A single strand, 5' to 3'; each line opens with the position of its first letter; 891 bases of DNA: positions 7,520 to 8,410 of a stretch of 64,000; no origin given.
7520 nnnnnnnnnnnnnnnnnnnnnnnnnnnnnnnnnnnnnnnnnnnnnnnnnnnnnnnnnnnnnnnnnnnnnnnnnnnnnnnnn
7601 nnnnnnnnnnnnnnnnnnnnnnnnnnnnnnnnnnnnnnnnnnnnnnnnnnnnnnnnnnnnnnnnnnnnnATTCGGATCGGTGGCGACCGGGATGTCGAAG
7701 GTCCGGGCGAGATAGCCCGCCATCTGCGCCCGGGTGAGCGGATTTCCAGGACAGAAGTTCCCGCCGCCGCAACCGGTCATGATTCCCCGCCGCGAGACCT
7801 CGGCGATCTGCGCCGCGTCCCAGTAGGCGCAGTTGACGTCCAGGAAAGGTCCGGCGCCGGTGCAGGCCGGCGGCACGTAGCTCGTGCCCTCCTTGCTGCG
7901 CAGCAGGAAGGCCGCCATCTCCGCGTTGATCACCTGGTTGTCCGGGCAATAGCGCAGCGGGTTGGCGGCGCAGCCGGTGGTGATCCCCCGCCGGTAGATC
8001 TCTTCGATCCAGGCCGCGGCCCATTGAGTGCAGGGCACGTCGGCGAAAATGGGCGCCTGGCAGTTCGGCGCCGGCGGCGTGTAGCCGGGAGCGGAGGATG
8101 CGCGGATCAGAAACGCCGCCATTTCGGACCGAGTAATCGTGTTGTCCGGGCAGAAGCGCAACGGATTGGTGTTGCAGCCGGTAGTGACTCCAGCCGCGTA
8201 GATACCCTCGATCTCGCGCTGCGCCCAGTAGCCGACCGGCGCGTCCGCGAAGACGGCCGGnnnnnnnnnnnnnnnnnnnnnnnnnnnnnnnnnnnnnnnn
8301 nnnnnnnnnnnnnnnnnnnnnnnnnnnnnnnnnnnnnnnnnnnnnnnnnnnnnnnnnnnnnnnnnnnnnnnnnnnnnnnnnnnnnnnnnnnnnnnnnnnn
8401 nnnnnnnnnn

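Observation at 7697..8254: Three SLH (S-layer homology)-like domains embedded in the middle of an Rhs/YD-repeat toxin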

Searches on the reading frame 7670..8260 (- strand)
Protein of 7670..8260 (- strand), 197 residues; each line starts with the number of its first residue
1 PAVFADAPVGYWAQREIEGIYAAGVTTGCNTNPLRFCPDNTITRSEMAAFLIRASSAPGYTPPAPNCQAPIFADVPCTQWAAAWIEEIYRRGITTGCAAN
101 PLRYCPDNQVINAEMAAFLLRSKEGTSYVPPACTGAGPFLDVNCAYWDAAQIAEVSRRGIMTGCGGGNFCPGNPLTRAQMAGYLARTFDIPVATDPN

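Call 4: search_protein_families(library=pfam, proteins=[window:7697-8254:-], max_evalue=1)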
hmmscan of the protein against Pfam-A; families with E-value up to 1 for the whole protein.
window:7697-8254:- (186 aa): 2 families
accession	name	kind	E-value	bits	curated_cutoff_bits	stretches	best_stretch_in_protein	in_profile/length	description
PF00395.25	SLH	-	5.9e-13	49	20.8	2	139-179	4-44/44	S-layer homology domain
PF02480.22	Herpes_gE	-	0.012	15.5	26.7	1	58-120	63-123/175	Alphaherpesvirus glycoprotein E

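Call 5: search_protein_families(library=ncbifam, proteins=[window:7697-8254:-], max_evalue=1)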
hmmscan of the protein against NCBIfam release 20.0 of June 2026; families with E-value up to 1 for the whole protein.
window:7697-8254:- (186 aa): 2 families
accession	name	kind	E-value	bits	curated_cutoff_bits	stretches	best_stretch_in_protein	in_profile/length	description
NF033190.2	inl_like_NEAT_1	exception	9e-08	30.8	1275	2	8-118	648-749/754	NEAT domain-containing leucine-rich repeat protein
TIGR03843.1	TIGR03843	hypoth_equivalog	0.0018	17.7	172.4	1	98-145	42-89/253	SCO1664 family protein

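Call 13: find_homologous_proteins(query=window:7670-8260:-)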
Query window:7670-8260:- (197 aa): 505 proteins with E <= 0.001 among 641 candidates; the best 120 are listed.
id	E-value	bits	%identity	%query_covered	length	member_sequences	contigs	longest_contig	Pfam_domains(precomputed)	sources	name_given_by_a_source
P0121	2.0e-80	287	50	95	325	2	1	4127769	PF17963.8,PF00395.26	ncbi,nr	ncbi:MAG: S-layer homology domain-containing protein [Anaerolineales bacterium]|nr:MAG: S-layer homo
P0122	1.7e-79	284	45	95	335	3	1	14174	PF00395.26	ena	-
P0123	4.6e-78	280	50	96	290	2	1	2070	PF00395.26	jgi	jgi:hypothetical protein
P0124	6.1e-78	279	47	97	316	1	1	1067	PF00395.26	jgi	jgi:hypothetical protein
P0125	2.1e-74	268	47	95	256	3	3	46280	PF00395.26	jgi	jgi:hypothetical protein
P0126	2.9e-74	267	48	97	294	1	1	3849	PF00395.26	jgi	jgi:hypothetical protein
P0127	1.1e-68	249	40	95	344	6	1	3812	PF19408.6,PF00395.26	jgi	jgi:hypothetical protein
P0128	2.0e-65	238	46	95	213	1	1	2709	PF00395.26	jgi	jgi:hypothetical protein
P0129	3.5e-65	238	46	96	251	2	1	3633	PF00395.26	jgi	jgi:hypothetical protein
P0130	1.4e-64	236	54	96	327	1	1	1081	PF00395.26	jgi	jgi:hypothetical protein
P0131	4.7e-64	234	47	95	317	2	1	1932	PF00395.26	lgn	-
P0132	8.9e-64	233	52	96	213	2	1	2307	PF00395.26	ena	-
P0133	1.1e-63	233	44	95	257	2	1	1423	PF00395.26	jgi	jgi:hypothetical protein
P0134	5.8e-63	230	44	95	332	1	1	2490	-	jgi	jgi:hypothetical protein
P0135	2.4e-62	228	50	95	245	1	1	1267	PF00395.26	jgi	jgi:hypothetical protein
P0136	3.0e-62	228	48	93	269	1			PF00395.26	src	-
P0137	3.3e-62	228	41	95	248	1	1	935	PF00395.26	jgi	-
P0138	9.5e-62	226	50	96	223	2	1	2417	PF00395.26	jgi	jgi:hypothetical protein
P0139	9.6e-62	226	46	97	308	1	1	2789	PF00395.26,PF22544.3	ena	-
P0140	2.0e-61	225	42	95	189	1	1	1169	PF00395.26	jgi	jgi:hypothetical protein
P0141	3.3e-61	225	41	95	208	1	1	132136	PF00395.26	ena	-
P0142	4.0e-61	224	48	95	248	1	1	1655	PF00395.26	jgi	jgi:hypothetical protein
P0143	4.7e-61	224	38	95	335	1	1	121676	PF01833.31,PF24684.2,PF00395.26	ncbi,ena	-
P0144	1.7e-60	222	51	95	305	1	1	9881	PF00395.26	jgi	-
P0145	4.9e-60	221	50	95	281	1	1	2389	PF00395.26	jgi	jgi:hypothetical protein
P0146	6.8e-60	220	51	95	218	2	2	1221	PF00395.26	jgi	jgi:hypothetical protein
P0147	8.6e-60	220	45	82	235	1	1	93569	PF00395.26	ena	-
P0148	1.0e-59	220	41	96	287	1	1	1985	PF13688.13,PF00395.26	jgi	-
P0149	1.4e-59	219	50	96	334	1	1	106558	PF00801.27,PF00395.26,PF18911.7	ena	-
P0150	1.9e-59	219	52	95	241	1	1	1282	PF00395.26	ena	-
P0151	3.3e-59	218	48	95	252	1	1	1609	PF00395.26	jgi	jgi:hypothetical protein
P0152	3.9e-59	218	42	95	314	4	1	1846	PF00395.26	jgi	jgi:hypothetical protein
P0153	1.4e-58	216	51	95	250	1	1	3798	PF00395.26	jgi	-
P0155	1.4e-57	213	51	95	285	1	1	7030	PF00395.26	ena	-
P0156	1.8e-57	213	47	96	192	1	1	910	PF00395.26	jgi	jgi:hypothetical protein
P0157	2.5e-57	212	46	96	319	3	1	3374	PF00395.26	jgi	jgi:S-layer homology domain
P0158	7.3e-57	211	52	95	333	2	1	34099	PF00801.27,PF00395.26,PF18911.7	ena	-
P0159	9.1e-57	210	40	96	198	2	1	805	PF00395.26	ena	-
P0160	3.5e-56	208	77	60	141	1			PF00395.26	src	-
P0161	4.0e-56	208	47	89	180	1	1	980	PF00395.26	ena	-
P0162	4.7e-55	205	52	95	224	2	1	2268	PF00395.26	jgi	jgi:hypothetical protein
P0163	5.1e-55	204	41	96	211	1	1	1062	PF00395.26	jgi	jgi:hypothetical protein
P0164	9.6e-55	204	44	96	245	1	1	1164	PF00395.26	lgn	-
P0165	1.8e-54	203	48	62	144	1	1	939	PF00395.26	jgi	jgi:hypothetical protein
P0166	2.4e-54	202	46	98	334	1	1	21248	PF00801.27,PF00395.26,PF18911.7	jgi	jgi:hypothetical protein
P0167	2.5e-54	202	49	96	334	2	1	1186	PF00395.26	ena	-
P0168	2.7e-54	202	49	97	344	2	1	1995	PF00395.26,PF06739.18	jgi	-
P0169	4.1e-54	202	51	96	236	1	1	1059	PF00395.26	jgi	jgi:hypothetical protein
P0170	4.1e-54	202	51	95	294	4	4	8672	PF00395.26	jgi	jgi:hypothetical protein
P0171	4.6e-54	201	42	96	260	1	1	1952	PF01833.31,PF00395.26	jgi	jgi:hypothetical protein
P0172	4.7e-54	201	47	96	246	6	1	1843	PF13540.13,PF00395.26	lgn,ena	-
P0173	5.7e-54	201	45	96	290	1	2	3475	PF00395.26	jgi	jgi:hypothetical protein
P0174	6.3e-54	201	51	96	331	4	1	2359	PF00395.26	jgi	jgi:hypothetical protein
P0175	7.5e-54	201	50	96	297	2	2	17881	PF00395.26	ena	-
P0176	1.0e-53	200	44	95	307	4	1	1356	PF01833.31,PF00395.26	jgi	jgi:hypothetical protein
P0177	1.8e-53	199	49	95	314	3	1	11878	PF00395.26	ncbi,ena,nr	ncbi:MAG TPA: S-layer homology domain-containing protein [Thermoanaerobaculia bacterium]|nr:S-layer 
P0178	2.1e-53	199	42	96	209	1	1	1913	PF00395.26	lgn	-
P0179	2.7e-53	199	42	95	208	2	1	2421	PF00395.26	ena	-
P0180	4.0e-53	198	52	95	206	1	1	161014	PF00395.26,PF07878.18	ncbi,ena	-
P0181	4.2e-53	198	49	96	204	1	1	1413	PF00395.26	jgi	jgi:hypothetical protein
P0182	4.2e-53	198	50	95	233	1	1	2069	PF00395.26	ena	-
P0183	5.5e-53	198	49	97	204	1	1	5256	PF00395.26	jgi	jgi:hypothetical protein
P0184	7.4e-53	197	51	95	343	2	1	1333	PF00395.26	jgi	-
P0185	1.1e-52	197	48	96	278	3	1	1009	PF00395.26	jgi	jgi:hypothetical protein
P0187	1.5e-52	196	48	96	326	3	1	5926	PF00395.26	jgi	jgi:hypothetical protein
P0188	1.6e-52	196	49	96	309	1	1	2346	PF00395.26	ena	-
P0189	1.7e-52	196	49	95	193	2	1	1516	PF00395.26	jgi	jgi:hypothetical protein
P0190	2.6e-52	196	52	93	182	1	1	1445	PF00395.26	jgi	jgi:hypothetical protein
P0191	4.5e-52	195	49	96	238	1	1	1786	PF00395.26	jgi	jgi:hypothetical protein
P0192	5.2e-52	195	49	96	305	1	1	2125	PF00395.26,PF06739.18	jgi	jgi:hypothetical protein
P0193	8.2e-52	194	50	95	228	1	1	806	PF00395.26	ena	-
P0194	8.9e-52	194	49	96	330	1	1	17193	PF00395.26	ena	-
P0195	1.8e-51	193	52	87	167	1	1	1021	PF00395.26,PF07878.18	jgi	jgi:hypothetical protein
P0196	1.9e-51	193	43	77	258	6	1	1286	PF24453.2,PF00395.26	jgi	-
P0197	1.9e-51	193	47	96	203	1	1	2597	PF00395.26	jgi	-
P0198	2.7e-51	192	46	79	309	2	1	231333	PF00395.26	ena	-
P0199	2.7e-51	192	52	94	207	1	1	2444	PF00395.26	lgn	-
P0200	2.8e-51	192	46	97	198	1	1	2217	PF00395.26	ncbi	ncbi:MAG: S-layer homology domain-containing protein, partial [Dehalococcoidia bacterium]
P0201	2.8e-51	192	49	97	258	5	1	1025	PF00395.26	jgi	jgi:hypothetical protein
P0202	2.9e-51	192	46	81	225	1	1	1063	PF00395.26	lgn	-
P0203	3.4e-51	192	49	87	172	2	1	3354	PF00395.26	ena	-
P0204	3.8e-51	192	48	97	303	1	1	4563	PF00395.26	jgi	jgi:hypothetical protein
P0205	4.0e-51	192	48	96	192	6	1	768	PF00395.26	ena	-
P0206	5.8e-51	191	45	96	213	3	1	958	PF00395.26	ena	-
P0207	5.9e-51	191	46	95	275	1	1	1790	PF01833.31,PF00395.26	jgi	-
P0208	6.8e-51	191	48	95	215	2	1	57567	PF00395.26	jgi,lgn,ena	-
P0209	9.1e-51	191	51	96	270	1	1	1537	PF00395.26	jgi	jgi:hypothetical protein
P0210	9.6e-51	191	48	96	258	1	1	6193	PF00395.26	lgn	-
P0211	1.1e-50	190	48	97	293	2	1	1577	PF18998.7,PF00395.26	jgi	jgi:hypothetical protein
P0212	1.3e-50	190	43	96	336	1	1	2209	PF00395.26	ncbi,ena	-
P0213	1.3e-50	190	49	79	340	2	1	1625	PF00395.26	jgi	jgi:hypothetical protein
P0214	1.5e-50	190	36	95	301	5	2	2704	PF00395.26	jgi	jgi:hypothetical protein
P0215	2.2e-50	189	48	98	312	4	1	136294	PF00395.26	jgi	jgi:hypothetical protein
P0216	2.6e-50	189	47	96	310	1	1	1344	PF00395.26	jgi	jgi:hypothetical protein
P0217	2.7e-50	189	45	96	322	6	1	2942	PF00395.26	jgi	jgi:hypothetical protein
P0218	5.9e-50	188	47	95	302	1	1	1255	PF00395.26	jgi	jgi:hypothetical protein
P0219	6.0e-50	188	50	96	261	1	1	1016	PF17164.11,PF00395.26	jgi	jgi:hypothetical protein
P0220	6.1e-50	188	46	96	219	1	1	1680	PF00395.26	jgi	jgi:hypothetical protein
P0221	6.6e-50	188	50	72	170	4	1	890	PF00395.26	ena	-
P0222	7.9e-50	188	48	97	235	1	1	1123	PF00395.26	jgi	jgi:hypothetical protein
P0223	8.0e-50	188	47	79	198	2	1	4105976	PF00395.26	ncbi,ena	-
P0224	8.6e-50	187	50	96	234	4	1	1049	PF00395.26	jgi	jgi:hypothetical protein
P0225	9.1e-50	187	49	96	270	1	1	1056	PF00395.26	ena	-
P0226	1.3e-49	187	47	97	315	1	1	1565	PF00932.26,PF00395.26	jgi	jgi:hypothetical protein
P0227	2.1e-49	186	47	96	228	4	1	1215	PF00395.26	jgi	jgi:hypothetical protein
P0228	2.3e-49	186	48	95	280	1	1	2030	PF00028.24,PF00395.26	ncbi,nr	ncbi:MAG TPA: S-layer homology domain-containing protein, partial [Anaerolineales bacterium]|nr:S-la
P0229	4.1e-49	185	50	93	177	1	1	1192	PF00395.26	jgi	-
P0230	5.8e-49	185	49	96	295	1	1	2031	PF00395.26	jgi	jgi:hypothetical protein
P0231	7.7e-49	184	48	95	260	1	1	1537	PF00395.26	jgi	jgi:hypothetical protein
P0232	9.3e-49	184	47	95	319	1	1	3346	PF00395.26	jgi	jgi:PKD repeat protein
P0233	1.0e-48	184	46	95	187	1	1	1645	PF00395.26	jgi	jgi:hypothetical protein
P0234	1.2e-48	184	42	96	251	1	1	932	PF00395.26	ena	-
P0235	1.4e-48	183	47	97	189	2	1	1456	PF00395.26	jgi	-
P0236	1.4e-48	183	49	91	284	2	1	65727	PF00395.26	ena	-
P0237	1.4e-48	183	42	96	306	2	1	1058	PF01833.31,PF00395.26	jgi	jgi:hypothetical protein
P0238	1.6e-48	183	50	95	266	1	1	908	PF00395.26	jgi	jgi:hypothetical protein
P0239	2.5e-48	183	47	96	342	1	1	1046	PF00395.26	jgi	jgi:hypothetical protein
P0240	3.4e-48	182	46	95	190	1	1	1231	PF00395.26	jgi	jgi:hypothetical protein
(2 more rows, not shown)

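Call 23: predict_structure(alignment_id=A1)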
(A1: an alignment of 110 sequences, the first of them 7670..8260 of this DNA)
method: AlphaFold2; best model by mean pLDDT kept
length: 197 residues; sequences in the alignment: 110
mean_pLDDT: 96.6   pTM: 0.90
mean pLDDT of the five models: 96.6, 96.5, 96.5, 96.2, 96.2
residues with pLDDT >= 90: 191; 70-90: 3; 50-70: 3; < 50: 0
segments of 3 or more residues with pLDDT < 50: none
pLDDT, mean of each block of 10 residues (from residue 1): 94 97 97 98 98 96 96 98 98 98 98 98 97 96 97 98 96 98 98 78
secondary structure, 60 per line:
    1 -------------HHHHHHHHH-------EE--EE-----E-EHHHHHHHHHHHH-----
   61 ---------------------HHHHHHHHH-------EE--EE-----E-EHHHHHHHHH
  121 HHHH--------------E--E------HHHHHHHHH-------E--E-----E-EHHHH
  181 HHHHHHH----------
elements in order: H14-22 H44-55 H82-90 H112-124 H149-157 H177-187

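Call 26: fold_search(model_id=the predicted structure, library=pdb)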
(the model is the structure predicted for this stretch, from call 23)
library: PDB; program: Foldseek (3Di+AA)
matches with E <= 10: 23; with E <= 0.001: 15
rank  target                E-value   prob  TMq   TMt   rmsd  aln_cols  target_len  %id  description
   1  3pyw                  1.4e-08  1.00  0.74  0.81   3.6       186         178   22  The structure of the SLH domain from B. anthracis surface array protein at 1.8A (released 2011-04-27)
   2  6cwc_B                5.0e-08  1.00  0.67  0.79   4.4       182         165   15  Crystal structure of SpaA-SLH (released 2018-08-15)
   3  7sv3                  1.0e-07  1.00  0.70  0.80   3.0       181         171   15  Crystal structure of SpaA-SLH in complex with 4,6-Pyr-beta-D-ManNAc-(1->4)-beta-D-GlcNAcOMe (released 2022-03-09)
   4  6cwh_C                1.1e-07  1.00  0.66  0.78   4.8       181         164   16  Crystal structure of SpaA-SLH in complex with 4,6-Pyr-beta-D-ManNAcOMe (P1) (released 2018-08-15)
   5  7sv4                  1.3e-07  1.00  0.69  0.79   3.3       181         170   15  Crystal structure of SpaA-SLH in complex with 4,6-Pyr-beta-D-ManNAc-(1->4)-beta-D-GlcNAc-(1->3)-4,6-Pyr-beta-D-ManNAcOMe (released 2022-03-09)
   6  6bt4                  2.3e-07  1.00  0.66  0.78   4.4       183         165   20  Crystal structure of the SLH domain of Sap from Bacillus anthracis in complex with a pyruvylated SCWP unit (released 2018-03-21)
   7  7sv5_B                3.0e-07  1.00  0.71  0.84   3.0       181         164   16  Crystal structure of SpaA-SLH/G109A in complex with 4,6-Pyr-beta-D-ManNAc-(1->4)-beta-D-GlcNAcOMe (released 2022-03-09)
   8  6cwn                  3.2e-07  1.00  0.66  0.79   4.2       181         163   15  Crystal structure of SpaA-SLH/G109A in complex with 4,6-Pyr-beta-D-ManNAcOMe (released 2018-08-15)
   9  6cwc_A                3.2e-07  1.00  0.67  0.79   4.4       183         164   15  Crystal structure of SpaA-SLH (released 2018-08-15)
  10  6cwr                  3.8e-07  1.00  0.65  0.76   4.8       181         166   15  Crystal structure of SpaA-SLH/G46A/G109A in complex with 4,6-Pyr-beta-D-ManNAcOMe (released 2018-08-15)
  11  6cwf_A                4.3e-07  1.00  0.65  0.77   4.7       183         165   16  Crystal structure of SpaA-SLH in complex with 4,6-Pyr-beta-D-ManNAcOMe (released 2018-08-15)
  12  7sv5_A                4.6e-07  1.00  0.65  0.77   4.4       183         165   15  Crystal structure of SpaA-SLH/G109A in complex with 4,6-Pyr-beta-D-ManNAc-(1->4)-beta-D-GlcNAcOMe (released 2022-03-09)
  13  7sv6                  6.1e-07  1.00  0.70  0.83   3.1       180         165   16  Crystal structure of SpaA-SLH/G46A/G109A in complex with 4,6-Pyr-beta-D-ManNAc-(1->4)-beta-D-GlcNAcOMe (released 2022-03-09)
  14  6cwm                  7.7e-07  1.00  0.65  0.74   4.7       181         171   15  Crystal structure of SpaA-SLH/G109A (released 2018-08-15)
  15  6cwl_B                2.1e-06  1.00  0.64  0.84   2.7       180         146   16  Crystal structure of SpaA-SLH in complex with beta-D-GlcNAc-(1->3)-4,6-Pyr-beta-D-ManNAcOMe (released 2018-08-15)
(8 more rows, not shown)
